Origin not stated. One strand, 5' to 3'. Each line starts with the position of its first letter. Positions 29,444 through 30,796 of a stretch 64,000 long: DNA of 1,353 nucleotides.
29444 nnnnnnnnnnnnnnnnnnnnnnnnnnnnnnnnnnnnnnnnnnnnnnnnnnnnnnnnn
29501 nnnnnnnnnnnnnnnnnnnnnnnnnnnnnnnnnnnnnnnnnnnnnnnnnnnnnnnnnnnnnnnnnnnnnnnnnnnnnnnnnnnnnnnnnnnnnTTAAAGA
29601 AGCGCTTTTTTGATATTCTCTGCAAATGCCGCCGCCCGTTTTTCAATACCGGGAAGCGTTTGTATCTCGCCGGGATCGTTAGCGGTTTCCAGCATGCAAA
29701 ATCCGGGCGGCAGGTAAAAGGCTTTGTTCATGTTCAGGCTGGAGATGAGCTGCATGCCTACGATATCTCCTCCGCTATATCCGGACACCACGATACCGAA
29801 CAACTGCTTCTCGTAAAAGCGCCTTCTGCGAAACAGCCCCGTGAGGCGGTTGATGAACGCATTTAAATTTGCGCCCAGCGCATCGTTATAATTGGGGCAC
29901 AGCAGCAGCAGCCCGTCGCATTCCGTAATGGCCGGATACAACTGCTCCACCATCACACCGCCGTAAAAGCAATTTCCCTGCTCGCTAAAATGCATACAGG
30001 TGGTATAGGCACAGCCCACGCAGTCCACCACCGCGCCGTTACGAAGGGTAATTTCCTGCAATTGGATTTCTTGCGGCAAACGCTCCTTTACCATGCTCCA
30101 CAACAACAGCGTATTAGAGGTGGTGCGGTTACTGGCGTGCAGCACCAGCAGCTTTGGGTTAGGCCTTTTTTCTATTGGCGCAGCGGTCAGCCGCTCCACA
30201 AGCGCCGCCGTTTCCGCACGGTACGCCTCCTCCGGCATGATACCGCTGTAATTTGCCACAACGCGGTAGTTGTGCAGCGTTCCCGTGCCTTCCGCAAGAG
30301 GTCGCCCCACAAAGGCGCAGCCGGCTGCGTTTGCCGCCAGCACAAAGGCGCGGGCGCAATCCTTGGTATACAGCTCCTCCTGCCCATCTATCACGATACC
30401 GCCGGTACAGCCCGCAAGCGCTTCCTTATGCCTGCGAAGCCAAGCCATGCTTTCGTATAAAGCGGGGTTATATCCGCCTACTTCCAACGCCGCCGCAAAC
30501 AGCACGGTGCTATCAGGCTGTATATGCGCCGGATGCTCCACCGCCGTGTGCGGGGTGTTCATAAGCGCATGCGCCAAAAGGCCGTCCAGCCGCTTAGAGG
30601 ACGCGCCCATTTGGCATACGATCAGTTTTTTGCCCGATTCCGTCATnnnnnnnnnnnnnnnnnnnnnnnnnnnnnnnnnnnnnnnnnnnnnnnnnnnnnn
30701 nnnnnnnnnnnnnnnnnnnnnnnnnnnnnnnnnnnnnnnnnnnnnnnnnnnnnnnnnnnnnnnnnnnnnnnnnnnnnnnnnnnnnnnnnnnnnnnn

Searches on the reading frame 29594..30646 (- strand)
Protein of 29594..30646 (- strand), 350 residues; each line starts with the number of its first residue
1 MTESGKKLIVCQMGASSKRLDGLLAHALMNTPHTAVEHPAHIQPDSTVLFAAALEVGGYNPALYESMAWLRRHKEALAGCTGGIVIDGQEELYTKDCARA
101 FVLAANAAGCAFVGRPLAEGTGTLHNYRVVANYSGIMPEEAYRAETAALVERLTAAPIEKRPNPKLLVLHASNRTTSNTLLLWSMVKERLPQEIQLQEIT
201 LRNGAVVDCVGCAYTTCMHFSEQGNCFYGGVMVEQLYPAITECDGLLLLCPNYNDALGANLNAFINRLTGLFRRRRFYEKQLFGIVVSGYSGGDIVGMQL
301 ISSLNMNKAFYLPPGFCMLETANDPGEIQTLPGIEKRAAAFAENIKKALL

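Call 9: search_protein_families(library=pfam, proteins=[window:29594-30646:-], max_evalue=0.001)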
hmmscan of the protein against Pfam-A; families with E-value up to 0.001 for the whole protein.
window:29594-30646:- (350 aa): 1 family
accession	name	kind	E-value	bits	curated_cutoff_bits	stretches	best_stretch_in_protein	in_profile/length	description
PF03358.20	FMN_red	-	3.6e-19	69.3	24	1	164-323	1-151/152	NADPH-dependent FMN reductase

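Call 10: search_protein_families(library=ncbifam, proteins=[window:29594-30646:-], max_evalue=0.01)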
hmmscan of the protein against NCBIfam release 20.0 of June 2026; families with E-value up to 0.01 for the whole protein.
window:29594-30646:- (350 aa): 0 families

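Call 22: search_solved_structures(query=window:29594-30646:-, max_evalue=0.1)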
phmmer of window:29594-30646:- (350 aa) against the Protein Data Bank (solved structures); distinct sequences matched with E-value up to 0.1: 0.

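Call 59: search_solved_structures(query=A7, max_evalue=0.1, show_alignments=1)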
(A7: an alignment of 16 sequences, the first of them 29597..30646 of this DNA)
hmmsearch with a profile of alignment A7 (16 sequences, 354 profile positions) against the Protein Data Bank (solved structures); distinct sequences matched with E-value up to 0.1: 2.
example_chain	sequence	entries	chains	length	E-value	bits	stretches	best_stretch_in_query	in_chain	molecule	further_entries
3gfr_A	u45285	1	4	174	0.011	17.8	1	235-348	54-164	FMN-dependent NADPH-azoreductase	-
3gfs_A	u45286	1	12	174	0.054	15.5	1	235-348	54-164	FMN-dependent NADPH-azoreductase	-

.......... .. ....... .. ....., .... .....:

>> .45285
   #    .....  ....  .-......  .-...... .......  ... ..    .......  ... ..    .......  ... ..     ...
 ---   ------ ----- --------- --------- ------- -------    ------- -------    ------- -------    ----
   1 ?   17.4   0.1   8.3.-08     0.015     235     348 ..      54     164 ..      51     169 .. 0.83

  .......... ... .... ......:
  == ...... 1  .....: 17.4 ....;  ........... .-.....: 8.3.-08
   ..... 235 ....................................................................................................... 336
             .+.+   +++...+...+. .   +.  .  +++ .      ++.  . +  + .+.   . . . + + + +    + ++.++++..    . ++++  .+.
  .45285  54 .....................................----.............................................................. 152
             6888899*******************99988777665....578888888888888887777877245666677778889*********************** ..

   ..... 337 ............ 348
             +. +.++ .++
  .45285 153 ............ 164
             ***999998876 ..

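Call 60: search_protein_families(library=padloc, proteins=[window:29594-30646:-], max_evalue=0.01)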
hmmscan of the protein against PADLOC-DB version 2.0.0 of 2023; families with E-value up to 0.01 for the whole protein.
window:29594-30646:- (350 aa): 0 families
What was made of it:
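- On Known anti-phage defence systems (PADLOC): No hits for BIG or either partner (call 60).
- Tried and rejected: Anti-phage defence system: no PADLOC hit for any of the three proteins, and no sign of mobility (call 60).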

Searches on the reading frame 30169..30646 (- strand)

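Call 61: search_protein_families(library=pfam, proteins=[window:30169-30646:-], max_evalue=5)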
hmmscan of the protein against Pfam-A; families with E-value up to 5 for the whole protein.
window:30169-30646:- (159 aa): 0 families
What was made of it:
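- On GNAT acyltransferase: No Pfam acetyltransferase hit (call 61).
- On HEAT-repeat proteins: No Pfam HEAT model hit (call 61).
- Tried and rejected: Pfam on the isolated C-terminal 515 aa, the solenoid and the flavoprotein N-terminal domain: nothing (call 61).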
